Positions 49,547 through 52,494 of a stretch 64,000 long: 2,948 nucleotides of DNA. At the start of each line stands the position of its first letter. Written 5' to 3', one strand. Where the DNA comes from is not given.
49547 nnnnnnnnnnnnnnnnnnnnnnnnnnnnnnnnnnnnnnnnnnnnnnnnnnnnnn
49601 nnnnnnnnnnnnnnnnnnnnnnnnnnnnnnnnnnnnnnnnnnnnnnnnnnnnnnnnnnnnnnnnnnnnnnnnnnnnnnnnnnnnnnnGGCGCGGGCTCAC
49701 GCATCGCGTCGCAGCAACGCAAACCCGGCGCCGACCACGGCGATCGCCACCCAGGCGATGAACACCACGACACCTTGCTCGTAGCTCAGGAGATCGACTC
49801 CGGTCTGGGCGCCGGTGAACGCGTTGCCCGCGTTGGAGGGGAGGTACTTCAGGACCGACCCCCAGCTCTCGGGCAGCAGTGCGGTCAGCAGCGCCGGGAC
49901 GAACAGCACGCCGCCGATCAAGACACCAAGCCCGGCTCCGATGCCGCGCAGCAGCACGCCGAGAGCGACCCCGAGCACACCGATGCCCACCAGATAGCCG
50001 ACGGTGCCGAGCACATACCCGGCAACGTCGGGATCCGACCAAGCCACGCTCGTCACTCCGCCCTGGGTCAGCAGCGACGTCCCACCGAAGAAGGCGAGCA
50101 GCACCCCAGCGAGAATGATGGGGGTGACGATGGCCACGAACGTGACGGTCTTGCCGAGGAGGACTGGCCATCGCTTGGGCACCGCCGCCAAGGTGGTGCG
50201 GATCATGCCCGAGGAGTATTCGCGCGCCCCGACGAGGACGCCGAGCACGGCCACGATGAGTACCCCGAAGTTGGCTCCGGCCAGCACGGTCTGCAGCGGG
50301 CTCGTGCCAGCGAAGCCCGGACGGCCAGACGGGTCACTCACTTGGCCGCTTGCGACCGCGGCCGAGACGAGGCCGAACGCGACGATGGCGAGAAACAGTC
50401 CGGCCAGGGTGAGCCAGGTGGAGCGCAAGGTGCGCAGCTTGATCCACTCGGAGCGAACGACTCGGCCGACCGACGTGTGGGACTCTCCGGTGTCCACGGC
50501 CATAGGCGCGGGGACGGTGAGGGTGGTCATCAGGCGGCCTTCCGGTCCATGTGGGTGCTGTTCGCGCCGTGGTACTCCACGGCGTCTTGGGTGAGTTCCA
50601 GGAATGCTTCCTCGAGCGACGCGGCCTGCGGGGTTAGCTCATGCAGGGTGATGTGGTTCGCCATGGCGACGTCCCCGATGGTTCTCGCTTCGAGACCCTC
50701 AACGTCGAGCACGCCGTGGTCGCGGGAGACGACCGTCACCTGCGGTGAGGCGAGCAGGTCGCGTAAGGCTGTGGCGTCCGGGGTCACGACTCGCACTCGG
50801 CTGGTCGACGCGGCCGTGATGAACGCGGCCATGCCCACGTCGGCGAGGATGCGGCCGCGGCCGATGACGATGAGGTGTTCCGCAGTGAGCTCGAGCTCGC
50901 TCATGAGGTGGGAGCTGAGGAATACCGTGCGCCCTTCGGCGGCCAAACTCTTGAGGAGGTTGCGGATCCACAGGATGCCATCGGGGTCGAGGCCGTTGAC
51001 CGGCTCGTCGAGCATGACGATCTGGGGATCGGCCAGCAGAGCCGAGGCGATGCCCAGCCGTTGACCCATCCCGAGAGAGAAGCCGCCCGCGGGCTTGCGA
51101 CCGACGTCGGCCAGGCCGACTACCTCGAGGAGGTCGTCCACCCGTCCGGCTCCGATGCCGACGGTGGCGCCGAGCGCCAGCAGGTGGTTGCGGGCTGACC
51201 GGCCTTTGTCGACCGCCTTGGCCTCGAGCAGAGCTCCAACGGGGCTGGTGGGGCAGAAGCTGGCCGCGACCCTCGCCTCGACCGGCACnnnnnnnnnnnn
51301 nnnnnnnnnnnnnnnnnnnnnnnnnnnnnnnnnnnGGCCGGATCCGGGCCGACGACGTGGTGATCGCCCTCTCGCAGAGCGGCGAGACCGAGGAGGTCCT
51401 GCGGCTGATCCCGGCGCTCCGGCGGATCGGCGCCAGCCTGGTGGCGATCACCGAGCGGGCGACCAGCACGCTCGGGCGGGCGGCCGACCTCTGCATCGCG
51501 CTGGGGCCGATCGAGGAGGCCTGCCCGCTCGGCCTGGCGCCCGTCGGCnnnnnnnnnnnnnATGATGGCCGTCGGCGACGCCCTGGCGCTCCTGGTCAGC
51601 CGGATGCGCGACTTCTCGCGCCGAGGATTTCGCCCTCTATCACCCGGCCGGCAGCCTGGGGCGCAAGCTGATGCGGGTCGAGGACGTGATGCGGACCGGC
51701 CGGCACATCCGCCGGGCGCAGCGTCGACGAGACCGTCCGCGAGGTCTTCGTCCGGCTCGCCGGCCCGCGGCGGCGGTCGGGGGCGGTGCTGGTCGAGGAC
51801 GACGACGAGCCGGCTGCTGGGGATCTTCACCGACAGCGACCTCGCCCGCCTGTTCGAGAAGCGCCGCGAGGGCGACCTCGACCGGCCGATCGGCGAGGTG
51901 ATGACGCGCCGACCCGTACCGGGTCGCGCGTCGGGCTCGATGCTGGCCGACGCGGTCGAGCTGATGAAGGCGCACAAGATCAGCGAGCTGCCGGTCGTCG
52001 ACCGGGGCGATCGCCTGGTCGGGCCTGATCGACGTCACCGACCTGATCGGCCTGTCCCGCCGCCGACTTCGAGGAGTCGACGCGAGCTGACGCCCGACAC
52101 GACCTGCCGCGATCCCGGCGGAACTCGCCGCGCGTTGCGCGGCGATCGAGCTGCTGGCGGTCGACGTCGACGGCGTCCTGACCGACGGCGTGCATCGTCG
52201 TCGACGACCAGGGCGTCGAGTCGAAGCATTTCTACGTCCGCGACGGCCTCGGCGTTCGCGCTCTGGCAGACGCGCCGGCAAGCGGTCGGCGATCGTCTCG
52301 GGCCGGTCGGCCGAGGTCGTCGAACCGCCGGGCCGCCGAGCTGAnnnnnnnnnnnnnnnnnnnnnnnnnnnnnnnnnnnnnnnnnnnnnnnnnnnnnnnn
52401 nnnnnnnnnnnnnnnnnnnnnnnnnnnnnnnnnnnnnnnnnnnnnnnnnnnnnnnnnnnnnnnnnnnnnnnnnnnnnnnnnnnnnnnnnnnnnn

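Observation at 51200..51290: Two genes truncated back-to-back at ~51,240, with a taxonomic and functional break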

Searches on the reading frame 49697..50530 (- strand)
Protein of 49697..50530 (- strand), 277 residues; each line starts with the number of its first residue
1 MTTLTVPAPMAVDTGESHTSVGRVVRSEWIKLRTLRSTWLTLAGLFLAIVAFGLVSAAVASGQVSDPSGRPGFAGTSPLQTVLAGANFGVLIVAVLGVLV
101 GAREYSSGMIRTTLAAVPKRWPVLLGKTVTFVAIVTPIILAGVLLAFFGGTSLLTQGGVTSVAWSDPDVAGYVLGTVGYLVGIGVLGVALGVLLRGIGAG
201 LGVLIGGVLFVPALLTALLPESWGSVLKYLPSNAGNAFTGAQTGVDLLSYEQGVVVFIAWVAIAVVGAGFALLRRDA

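Call 7: find_encoding_contigs(protein=window:49697-50530:-, flank=10000, max_places=10)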
Protein window:49697-50530:- (277 aa): no gene with exactly this product is on record in the collection.

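Call 8: search_protein_families(library=pfam, proteins=[window:49697-50530:-], max_evalue=0.01)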
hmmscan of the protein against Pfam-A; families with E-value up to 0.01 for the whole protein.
window:49697-50530:- (277 aa): 1 family
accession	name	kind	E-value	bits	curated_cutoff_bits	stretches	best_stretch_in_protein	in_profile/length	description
PF12679.13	ABC2_membrane_2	-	1.7e-05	24.6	27.2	1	24-194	3-174/283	ABC-2 family transporter protein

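Call 22: find_related_loci(query=window:49697-50530:-, collection=metagenome_contigs, flank=10000)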
Query window:49697-50530:- (277 aa) in metagenome_contigs; peptide patterns used: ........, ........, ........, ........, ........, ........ (x = any residue, [..] = any of these).
228 stretches matched a pattern; 9 encode a relative of the query (tblastn E <= 1e-3); 9 distinct loci.
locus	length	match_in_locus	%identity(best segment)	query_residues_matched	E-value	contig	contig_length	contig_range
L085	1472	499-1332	78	1-277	2e-145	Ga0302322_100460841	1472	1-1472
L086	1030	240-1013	80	20-277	8e-135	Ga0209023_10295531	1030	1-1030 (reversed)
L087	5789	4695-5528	66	1-277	1e-103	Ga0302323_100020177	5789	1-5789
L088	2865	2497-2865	80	19-141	9e-60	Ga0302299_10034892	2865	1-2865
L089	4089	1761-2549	41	8-276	3e-56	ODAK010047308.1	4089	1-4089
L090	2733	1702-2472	47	20-277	1e-52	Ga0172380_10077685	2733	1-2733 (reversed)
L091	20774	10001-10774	54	20-277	3e-50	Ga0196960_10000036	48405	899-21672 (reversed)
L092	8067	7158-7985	33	1-277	7e-30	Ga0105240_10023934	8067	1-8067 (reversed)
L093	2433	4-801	33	9-277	1e-29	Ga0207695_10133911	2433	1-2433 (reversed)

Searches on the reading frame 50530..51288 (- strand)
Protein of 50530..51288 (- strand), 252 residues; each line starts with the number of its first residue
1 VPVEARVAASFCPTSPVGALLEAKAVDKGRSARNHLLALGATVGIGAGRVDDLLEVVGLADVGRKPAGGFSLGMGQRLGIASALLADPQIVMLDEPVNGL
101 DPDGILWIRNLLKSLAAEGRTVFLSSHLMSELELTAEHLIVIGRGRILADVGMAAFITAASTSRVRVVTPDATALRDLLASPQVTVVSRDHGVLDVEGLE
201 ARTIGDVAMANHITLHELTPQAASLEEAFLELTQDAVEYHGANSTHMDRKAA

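Call 8: search_protein_families(library=pfam, proteins=[window:50530-51288:-], max_evalue=0.01)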
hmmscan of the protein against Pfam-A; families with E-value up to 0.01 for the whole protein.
window:50530-51288:- (252 aa): 2 families
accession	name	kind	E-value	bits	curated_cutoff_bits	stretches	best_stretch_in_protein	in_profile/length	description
PF13304.12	AAA_21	-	3.2e-08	34.4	27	1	66-129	234-300/304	AAA domain, putative AbiEii toxin, Type IV TA system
PF00005.33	ABC_tran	-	2.7e-07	31.7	25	1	47-98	82-137/137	ABC transporter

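Call 17: find_related_loci(query=window:50533-51240:-, collection=genome_contigs, flank=10000)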
Query seq(236 aa) (236 aa) in genome_contigs; peptide patterns used: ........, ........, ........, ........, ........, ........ (x = any residue, [..] = any of these).
472 stretches matched a pattern; 367 encode a relative of the query (tblastn E <= 1e-3); the best 80 are kept; 80 distinct loci.
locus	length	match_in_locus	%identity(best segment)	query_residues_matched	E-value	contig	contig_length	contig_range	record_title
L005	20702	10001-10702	83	1-234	6e-127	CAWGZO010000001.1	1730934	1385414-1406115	MAG: uncultured Actinomycetota bacterium isolate MFD09730.bin.2.34 genome assembly, contig: contig_10792, whole genome s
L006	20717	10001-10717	75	1-236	7e-111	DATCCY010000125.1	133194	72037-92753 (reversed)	MAG TPA_asm: Candidatus Nanopelagicales bacterium isolate SMAG_U7711 k141_281134, whole genome shotgun sequence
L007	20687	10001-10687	72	1-229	2e-102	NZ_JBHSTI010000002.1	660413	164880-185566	Longivirga aurantiaca strain CGMCC 4.7317 GCM70027017_28, whole genome shotgun sequence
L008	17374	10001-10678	70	1-226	5e-102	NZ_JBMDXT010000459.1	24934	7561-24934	MAG: Nakamurella sp. isolate FCentRs1_15 FCentRs1_contig459, whole genome shotgun sequence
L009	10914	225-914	69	1-230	8e-101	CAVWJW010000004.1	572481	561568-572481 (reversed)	MAG: uncultured Actinomycetes bacterium isolate MFD02134.bin.2.74 genome assembly, contig: contig_36713, whole genome sh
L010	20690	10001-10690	70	1-230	6e-100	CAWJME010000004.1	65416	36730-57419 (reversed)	MAG: uncultured Actinomycetota bacterium isolate MFD02581.bin.1.89 genome assembly, contig: contig_121511, whole genome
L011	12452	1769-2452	68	1-228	2e-99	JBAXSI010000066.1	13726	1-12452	MAG: Actinomycetes bacterium isolate ELA605 MAG605_66, whole genome shotgun sequence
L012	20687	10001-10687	70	1-229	2e-99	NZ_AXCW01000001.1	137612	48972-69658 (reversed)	Actinotalea ferrariae CF5-4 contig1, whole genome shotgun sequence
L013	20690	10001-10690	69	1-230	4e-99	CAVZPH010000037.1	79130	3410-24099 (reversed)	MAG: uncultured Actinomycetota bacterium isolate MFD02832.bin.3.209 genome assembly, contig: contig_9505, whole genome s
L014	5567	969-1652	68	1-228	7e-99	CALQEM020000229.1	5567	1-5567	MAG: Bifidobacterium breve isolate HRSG-H13-bin-111 genome assembly, contig: HRSG-H13-C25066, whole genome shotgun seque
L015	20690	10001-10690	67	1-230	3e-98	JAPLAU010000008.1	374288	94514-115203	MAG: Actinomycetota bacterium isolate LacPavin_0818_WC45_MAG_62_14 LacPavin_0818_WC45_scaffold_626683, whole genome shot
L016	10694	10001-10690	67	1-230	4e-98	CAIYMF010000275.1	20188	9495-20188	uncultured bacterium isolate LJ_bin-5001 genome assembly, contig: bin-5001:275/353, whole genome shotgun sequence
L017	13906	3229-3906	69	1-226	8e-98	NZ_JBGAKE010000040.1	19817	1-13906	MAG: Nakamurella sp. isolate MAG_AAO_H10.12 AAOH10-12_opera_contig_8495, whole genome shotgun sequence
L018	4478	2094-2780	69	1-230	3e-98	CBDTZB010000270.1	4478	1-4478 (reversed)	MAG TPA_asm: uncultured Nocardioides sp. isolate SRR7614695_concoct_31 genome assembly, contig: ERZ23877680.21738, whole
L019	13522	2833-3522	67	1-230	2e-97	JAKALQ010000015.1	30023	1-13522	MAG: Actinomycetes bacterium isolate WY5.bin130 NODE_2251_length_30023_cov_2.395438, whole genome shotgun sequence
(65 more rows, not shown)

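Call 31: list_cluster_members(proteins=[window:50530-51288:-, window:49697-50530:-, window:48026-49687:+, window:47192-48007:+, window:45152-47116:-, window:2319-4799:-, window:37737-40463:-, window:58373-59791:+, window:51562-52344:+, window:43307-44428:+])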
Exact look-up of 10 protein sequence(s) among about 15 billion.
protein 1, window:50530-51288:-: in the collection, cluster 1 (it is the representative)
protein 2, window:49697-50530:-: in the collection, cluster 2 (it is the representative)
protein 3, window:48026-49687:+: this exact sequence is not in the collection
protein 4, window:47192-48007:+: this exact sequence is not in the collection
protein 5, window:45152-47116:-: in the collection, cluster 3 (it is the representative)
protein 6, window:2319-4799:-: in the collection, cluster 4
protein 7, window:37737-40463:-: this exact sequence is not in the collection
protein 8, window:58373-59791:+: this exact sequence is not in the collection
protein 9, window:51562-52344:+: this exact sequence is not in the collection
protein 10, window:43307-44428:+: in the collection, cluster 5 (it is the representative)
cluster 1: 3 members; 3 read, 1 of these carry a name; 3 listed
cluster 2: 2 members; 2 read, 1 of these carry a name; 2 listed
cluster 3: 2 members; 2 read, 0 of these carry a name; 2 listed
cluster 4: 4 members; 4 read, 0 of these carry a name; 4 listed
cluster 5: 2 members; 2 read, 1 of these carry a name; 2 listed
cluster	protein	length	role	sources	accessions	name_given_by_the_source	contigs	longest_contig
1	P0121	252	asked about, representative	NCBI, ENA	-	-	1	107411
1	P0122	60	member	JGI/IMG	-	ABC-2 type transport system ATP-binding protein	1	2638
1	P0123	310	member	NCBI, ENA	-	-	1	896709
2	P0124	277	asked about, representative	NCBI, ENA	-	-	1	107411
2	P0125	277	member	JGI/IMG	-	ABC-2 type transport system permease protein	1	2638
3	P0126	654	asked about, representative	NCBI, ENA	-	-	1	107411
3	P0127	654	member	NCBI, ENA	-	-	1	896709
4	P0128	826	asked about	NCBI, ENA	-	-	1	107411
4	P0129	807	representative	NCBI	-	-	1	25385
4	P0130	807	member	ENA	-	-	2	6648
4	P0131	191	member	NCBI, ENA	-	-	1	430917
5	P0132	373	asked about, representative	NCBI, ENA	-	-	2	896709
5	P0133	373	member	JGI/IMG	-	hypothetical protein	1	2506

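Call 33: find_encoding_contigs(protein=P0123, flank=10000, max_places=6)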
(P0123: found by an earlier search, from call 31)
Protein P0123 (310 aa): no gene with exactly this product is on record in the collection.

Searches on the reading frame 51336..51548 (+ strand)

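Call 8: search_protein_families(library=pfam, proteins=[window:51336-51548:+], max_evalue=0.01)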
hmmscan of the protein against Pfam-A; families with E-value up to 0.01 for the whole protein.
window:51336-51548:+ (71 aa): 2 families
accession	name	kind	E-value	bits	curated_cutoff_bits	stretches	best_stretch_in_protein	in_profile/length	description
PF01380.27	SIS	-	2.4e-12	47.2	25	1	3-62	51-110/131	SIS domain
PF13580.11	SIS_2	-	0.00039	20.9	27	1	3-39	101-137/138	SIS domain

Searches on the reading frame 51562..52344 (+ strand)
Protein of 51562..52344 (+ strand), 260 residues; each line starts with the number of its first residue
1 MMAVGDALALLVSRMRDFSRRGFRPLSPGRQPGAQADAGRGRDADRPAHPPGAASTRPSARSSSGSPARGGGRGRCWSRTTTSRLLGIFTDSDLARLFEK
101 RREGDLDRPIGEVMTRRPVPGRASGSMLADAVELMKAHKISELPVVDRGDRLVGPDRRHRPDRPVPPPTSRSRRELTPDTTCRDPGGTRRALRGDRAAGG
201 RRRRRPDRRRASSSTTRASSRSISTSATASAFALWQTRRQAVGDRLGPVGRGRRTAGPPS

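Call 8: search_protein_families(library=pfam, proteins=[window:51562-52344:+], max_evalue=0.01)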
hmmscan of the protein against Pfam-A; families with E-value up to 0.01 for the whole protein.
window:51562-52344:+ (260 aa): 1 family
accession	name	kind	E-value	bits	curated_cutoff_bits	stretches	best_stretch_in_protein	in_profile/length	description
PF00571.33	CBS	-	8.7e-09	36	24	1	110-154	1-44/57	CBS domain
